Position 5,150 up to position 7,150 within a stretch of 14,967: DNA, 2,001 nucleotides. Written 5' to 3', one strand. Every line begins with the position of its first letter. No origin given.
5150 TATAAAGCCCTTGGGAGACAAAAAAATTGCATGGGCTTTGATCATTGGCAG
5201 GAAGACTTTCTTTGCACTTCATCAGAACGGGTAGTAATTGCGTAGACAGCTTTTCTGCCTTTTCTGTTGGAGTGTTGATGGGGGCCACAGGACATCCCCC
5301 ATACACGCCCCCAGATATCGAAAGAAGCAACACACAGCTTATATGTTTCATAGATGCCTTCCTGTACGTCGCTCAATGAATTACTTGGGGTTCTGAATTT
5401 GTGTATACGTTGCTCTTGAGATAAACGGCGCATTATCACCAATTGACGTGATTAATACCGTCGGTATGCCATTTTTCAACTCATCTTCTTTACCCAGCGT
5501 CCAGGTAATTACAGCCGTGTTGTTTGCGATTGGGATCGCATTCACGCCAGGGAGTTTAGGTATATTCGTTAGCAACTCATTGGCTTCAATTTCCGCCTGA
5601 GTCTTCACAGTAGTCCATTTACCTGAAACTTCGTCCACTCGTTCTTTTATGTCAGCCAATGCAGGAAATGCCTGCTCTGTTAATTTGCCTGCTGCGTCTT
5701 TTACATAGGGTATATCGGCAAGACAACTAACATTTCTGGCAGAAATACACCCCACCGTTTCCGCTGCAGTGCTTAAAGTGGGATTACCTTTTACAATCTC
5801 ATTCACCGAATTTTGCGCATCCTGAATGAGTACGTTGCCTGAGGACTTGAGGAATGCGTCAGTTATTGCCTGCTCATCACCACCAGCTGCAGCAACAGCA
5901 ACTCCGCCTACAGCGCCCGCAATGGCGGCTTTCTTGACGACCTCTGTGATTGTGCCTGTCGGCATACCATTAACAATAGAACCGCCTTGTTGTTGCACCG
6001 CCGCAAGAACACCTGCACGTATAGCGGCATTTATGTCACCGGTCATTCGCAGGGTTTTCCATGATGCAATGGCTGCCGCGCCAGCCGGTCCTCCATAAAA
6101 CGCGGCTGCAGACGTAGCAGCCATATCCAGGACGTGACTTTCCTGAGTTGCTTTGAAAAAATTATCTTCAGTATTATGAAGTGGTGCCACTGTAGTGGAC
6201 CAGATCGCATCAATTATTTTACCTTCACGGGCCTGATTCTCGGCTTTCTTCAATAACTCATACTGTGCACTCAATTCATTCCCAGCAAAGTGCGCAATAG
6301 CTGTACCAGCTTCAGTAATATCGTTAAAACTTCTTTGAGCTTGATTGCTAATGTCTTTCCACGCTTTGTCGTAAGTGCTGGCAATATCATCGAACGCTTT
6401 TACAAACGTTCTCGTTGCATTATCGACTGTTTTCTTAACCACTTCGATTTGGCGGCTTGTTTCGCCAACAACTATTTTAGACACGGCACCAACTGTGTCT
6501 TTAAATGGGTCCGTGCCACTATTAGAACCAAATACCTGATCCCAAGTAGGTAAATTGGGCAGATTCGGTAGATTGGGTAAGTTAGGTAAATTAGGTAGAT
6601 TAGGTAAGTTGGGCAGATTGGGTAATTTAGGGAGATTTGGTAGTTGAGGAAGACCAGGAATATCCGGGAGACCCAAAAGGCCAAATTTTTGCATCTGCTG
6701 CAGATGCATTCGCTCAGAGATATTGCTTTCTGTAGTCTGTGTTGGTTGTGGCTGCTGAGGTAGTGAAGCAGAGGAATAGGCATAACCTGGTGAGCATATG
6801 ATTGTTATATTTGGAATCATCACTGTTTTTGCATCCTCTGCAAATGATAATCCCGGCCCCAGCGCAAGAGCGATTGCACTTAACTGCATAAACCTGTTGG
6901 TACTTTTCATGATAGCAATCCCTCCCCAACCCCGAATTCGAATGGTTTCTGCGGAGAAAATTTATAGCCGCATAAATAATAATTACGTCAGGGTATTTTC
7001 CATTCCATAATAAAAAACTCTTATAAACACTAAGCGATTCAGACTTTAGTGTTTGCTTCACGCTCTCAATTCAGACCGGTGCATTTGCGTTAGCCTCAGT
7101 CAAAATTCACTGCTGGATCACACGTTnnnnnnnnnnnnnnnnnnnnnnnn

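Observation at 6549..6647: Degenerate 9-bp tandem repeat encoding (Leu-Pro-Asn)n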

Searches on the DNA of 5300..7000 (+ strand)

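Call 27: search_dna_similar(query=window:5300-7000:+, collection=ecoli_genomes, mode=near, max_rows=40)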
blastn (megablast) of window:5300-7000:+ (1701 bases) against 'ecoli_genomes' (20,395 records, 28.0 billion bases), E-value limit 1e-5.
No match.
